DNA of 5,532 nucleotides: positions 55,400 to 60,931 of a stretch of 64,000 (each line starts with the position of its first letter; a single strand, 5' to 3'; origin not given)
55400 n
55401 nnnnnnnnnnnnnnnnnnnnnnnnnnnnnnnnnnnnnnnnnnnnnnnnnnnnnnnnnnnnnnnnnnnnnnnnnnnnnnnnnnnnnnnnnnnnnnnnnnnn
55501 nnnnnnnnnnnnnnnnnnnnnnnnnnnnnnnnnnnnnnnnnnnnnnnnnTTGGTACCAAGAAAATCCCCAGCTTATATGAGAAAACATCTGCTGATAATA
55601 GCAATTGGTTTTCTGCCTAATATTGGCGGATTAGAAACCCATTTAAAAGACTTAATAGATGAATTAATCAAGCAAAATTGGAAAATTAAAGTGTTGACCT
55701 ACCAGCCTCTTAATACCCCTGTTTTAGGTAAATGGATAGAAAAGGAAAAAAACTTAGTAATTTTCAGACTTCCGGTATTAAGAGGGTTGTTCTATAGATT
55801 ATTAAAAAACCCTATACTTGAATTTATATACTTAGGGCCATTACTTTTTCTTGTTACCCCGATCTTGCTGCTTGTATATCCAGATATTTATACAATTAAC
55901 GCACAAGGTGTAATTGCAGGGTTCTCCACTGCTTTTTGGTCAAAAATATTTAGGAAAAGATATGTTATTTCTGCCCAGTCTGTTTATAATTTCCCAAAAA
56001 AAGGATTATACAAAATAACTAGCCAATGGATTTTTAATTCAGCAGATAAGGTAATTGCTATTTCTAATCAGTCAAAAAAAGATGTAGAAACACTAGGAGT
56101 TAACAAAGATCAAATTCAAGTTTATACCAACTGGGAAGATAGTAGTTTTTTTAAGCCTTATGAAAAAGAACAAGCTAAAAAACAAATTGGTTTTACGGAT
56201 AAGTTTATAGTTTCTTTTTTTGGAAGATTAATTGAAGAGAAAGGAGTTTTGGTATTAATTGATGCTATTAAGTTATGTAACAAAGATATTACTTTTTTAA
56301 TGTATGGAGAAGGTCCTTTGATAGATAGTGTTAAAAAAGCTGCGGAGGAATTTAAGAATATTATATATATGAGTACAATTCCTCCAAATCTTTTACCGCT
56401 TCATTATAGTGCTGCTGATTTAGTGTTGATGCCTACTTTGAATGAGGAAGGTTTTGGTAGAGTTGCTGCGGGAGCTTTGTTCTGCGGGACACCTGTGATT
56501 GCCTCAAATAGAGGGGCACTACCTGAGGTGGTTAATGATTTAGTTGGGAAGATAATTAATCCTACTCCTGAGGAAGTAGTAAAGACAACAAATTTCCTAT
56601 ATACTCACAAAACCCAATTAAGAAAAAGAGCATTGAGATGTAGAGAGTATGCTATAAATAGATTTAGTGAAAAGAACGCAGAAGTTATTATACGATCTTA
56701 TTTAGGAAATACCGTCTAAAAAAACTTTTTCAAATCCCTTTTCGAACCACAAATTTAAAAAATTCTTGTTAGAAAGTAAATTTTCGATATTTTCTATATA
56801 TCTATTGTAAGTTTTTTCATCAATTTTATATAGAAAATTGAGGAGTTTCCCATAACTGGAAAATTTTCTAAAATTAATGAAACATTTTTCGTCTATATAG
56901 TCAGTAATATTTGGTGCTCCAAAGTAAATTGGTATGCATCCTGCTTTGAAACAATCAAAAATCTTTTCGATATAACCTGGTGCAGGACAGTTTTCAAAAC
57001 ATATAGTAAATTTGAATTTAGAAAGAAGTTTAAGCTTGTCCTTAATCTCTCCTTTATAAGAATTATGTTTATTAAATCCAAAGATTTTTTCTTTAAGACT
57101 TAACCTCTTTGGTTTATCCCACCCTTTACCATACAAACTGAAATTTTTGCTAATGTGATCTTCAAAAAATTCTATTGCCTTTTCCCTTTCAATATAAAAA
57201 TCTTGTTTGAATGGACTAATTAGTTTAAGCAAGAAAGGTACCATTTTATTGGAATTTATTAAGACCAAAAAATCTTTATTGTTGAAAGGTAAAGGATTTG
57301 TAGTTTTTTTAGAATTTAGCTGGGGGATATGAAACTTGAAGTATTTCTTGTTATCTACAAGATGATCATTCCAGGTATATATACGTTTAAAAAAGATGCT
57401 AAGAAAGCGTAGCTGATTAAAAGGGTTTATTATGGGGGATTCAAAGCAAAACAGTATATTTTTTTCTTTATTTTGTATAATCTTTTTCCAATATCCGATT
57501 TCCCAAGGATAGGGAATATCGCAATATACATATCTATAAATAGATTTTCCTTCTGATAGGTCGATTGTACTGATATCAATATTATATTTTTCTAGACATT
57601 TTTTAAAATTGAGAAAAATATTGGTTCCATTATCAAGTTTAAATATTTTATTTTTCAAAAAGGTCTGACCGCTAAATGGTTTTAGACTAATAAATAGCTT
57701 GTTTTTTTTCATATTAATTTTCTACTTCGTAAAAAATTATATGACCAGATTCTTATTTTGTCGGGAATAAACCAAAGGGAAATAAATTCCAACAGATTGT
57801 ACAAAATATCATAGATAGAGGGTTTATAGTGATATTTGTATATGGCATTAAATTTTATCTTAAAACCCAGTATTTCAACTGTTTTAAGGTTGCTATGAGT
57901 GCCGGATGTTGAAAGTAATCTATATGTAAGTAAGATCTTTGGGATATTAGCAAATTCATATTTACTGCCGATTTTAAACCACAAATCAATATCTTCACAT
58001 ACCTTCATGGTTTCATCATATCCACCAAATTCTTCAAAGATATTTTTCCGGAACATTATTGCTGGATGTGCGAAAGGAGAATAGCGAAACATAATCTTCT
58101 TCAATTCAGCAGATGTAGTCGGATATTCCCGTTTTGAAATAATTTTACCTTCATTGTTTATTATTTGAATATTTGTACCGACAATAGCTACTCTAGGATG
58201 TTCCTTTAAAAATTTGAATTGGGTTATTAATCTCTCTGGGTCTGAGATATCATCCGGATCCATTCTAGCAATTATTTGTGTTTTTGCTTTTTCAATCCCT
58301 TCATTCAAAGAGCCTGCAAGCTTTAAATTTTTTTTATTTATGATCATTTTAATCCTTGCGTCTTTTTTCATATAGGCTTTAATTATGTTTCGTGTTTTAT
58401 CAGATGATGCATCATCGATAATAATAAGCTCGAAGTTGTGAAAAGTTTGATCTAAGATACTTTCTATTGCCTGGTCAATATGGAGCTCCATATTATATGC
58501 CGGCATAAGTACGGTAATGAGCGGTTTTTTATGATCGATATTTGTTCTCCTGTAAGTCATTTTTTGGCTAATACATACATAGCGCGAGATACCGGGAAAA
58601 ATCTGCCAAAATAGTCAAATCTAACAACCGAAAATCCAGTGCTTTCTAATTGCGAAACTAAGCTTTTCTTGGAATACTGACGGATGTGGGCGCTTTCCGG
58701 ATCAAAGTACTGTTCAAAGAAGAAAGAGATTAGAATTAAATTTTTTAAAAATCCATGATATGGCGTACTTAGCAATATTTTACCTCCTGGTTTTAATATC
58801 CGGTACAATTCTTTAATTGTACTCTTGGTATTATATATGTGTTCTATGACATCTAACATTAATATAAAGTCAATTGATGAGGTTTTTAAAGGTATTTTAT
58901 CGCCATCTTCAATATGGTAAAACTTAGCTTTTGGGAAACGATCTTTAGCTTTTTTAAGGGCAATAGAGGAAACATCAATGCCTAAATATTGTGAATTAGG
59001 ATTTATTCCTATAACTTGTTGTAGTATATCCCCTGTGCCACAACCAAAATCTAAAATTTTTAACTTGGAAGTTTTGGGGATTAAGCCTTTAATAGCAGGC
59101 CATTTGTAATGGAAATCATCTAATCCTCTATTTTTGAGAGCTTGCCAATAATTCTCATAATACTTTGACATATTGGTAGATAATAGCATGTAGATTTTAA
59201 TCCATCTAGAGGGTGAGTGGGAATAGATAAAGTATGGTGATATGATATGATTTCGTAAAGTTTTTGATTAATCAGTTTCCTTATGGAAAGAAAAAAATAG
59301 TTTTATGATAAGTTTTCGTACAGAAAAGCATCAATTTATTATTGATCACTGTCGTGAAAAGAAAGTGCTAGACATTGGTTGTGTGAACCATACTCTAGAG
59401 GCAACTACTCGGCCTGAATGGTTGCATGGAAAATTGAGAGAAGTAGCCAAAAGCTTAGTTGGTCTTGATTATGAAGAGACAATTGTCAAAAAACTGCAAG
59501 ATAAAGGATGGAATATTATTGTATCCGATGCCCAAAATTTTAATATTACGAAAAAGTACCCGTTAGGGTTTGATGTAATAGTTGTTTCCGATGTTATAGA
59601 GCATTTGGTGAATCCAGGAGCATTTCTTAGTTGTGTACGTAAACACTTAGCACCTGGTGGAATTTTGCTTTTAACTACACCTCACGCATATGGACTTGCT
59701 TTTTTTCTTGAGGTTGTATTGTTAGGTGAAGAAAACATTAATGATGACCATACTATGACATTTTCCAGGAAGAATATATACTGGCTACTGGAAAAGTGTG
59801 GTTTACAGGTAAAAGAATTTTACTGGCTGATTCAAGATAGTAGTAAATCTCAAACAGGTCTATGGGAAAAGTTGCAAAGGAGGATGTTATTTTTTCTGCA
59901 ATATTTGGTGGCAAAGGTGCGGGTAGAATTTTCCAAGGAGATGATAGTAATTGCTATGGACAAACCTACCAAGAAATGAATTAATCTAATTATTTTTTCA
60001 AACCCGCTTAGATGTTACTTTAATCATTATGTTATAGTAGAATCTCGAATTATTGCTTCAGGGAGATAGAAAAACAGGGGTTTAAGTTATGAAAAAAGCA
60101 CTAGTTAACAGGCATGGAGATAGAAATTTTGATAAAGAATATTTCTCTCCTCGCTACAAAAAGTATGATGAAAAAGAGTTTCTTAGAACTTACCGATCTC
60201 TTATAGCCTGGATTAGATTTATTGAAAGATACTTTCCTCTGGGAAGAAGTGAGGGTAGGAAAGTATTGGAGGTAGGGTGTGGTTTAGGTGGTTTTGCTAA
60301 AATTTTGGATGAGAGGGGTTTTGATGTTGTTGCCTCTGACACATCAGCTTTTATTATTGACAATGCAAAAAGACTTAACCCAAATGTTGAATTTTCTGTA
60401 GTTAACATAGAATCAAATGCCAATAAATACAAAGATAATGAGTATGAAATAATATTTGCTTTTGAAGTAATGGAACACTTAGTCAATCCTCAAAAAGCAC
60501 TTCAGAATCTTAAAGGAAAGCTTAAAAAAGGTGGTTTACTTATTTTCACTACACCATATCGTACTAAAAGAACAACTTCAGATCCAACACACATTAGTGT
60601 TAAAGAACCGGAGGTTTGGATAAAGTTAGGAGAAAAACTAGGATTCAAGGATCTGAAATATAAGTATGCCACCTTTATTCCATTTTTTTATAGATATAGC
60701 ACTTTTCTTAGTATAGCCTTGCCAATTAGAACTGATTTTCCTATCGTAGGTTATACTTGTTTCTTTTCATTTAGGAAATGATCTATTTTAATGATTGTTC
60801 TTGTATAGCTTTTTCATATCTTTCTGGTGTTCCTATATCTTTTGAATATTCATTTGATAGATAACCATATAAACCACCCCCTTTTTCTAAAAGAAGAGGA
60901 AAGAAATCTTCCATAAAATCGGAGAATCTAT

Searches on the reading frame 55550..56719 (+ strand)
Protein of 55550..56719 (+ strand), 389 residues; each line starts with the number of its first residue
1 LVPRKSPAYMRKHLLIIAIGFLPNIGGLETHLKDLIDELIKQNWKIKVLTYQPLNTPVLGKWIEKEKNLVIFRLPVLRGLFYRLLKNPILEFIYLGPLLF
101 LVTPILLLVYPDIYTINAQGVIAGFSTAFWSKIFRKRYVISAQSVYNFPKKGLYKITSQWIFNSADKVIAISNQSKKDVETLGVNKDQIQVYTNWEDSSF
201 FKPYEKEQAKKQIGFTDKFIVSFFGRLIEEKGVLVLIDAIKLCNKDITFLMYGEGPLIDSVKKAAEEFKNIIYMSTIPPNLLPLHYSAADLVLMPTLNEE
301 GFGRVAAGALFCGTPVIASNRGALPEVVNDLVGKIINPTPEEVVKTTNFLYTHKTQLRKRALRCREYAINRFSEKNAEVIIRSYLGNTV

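Call 16: search_protein_families(library=pfam, proteins=[window:55550-56719:+], max_evalue=0.0001)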
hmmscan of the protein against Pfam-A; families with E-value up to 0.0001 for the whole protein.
window:55550-56719:+ (389 aa): 5 families
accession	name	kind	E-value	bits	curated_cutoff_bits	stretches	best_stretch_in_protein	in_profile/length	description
PF00534.26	Glycos_transf_1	-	2.5e-23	82.9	26.4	1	206-370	2-171/172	Glycosyl transferases group 1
PF13692.12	Glyco_trans_1_4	-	2e-21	77.2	27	1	220-351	3-140/142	Glycosyl transferases group 1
PF13439.12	Glyco_transf_4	-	6.3e-12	46.3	28.5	1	25-194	1-164/170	Glycosyltransferase Family 4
PF20706.3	GT4-conflict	-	1.2e-05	24.9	26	1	282-332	275-324/385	Family 4 Glycosyltransferase in conflict systems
PF13579.12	Glyco_trans_4_4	-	5e-05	24.1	29.7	0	26-195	1-158/158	Glycosyl transferase 4-like domain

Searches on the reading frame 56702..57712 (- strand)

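Call 16: search_protein_families(library=pfam, proteins=[window:56702-57712:-], max_evalue=0.0001)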
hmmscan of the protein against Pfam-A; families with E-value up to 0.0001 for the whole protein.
window:56702-57712:- (336 aa): 1 family
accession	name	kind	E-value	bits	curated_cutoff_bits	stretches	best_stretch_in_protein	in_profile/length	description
PF00852.26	Glyco_transf_10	-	5.4e-11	42.9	23.9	1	210-307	36-137/182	Glycosyltransferase family 10 (fucosyltransferase) C-term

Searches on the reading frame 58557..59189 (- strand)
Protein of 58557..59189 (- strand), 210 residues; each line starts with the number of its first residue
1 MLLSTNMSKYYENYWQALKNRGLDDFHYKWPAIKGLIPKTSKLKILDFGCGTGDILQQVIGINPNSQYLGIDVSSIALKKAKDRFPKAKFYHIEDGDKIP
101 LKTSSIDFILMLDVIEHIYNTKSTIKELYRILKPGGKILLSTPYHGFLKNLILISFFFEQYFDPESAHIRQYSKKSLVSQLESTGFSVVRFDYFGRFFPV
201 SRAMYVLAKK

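Call 16: search_protein_families(library=pfam, proteins=[window:58557-59189:-], max_evalue=0.0001)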
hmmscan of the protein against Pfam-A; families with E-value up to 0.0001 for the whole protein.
window:58557-59189:- (210 aa): 9 families
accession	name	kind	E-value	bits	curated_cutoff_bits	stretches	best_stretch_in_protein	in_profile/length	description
PF13489.12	Methyltransf_23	-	1.8e-21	77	27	1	40-189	21-162/164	Methyltransferase domain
PF13847.12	Methyltransf_31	-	1.6e-19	70.4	27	1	40-144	2-113/145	Methyltransferase domain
PF08242.18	Methyltransf_12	-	2.1e-19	70.5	30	1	46-138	1-98/98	Methyltransferase domain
PF08241.18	Methyltransf_11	-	2.3e-19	70.3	21.2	1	46-139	1-94/95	Methyltransferase domain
PF13649.12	Methyltransf_25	-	2e-16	60.9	27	1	45-136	1-97/97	Methyltransferase domain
PF01209.24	Ubie_methyltran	-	1.6e-09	37.9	20.1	1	36-140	42-151/233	ubiE/COQ5 methyltransferase family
PF03291.22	mRNA_G-N7_MeTrfase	-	3.2e-05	23.6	26.6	1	39-88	59-106/315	mRNA (guanine-N(7))-methyltransferase domain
PF05175.20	MTS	-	4.2e-05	23.7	23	1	38-111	28-104/170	Methyltransferase small domain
PF02390.23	Methyltransf_4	-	5.1e-05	23.2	24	0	44-87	4-47/173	Putative methyltransferase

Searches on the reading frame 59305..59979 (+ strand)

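Call 16: search_protein_families(library=pfam, proteins=[window:59305-59979:+], max_evalue=0.0001)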
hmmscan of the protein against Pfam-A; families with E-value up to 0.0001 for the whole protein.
window:59305-59979:+ (224 aa): 5 families
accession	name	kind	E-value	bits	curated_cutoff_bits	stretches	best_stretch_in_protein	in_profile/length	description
PF13489.12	Methyltransf_23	-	1.2e-16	61.4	27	1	17-169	22-161/164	Methyltransferase domain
PF08242.18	Methyltransf_12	-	1.3e-08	35.9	30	1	48-121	20-98/98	Methyltransferase domain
PF13847.12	Methyltransf_31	-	2e-08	34.5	27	1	18-163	4-142/145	Methyltransferase domain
PF08241.18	Methyltransf_11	-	6.5e-08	33.6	21.2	1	43-122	13-94/95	Methyltransferase domain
PF13649.12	Methyltransf_25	-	6.3e-05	24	27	0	46-119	18-97/97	Methyltransferase domain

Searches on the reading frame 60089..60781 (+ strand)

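Call 16: search_protein_families(library=pfam, proteins=[window:60089-60781:+], max_evalue=0.0001)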
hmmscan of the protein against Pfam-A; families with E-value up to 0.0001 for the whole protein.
window:60089-60781:+ (230 aa): 5 families
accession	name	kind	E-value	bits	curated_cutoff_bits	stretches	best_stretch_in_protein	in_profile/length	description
PF13489.12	Methyltransf_23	-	1.3e-20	74.2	27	1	40-187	8-160/164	Methyltransferase domain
PF08241.18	Methyltransf_11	-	4.8e-16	59.6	21.2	1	60-153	1-95/95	Methyltransferase domain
PF13847.12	Methyltransf_31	-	3.9e-15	56.2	27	1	55-159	3-115/145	Methyltransferase domain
PF13649.12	Methyltransf_25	-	1e-12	49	27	1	59-149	1-97/97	Methyltransferase domain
PF08242.18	Methyltransf_12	-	1.4e-12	48.6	30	1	60-151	1-98/98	Methyltransferase domain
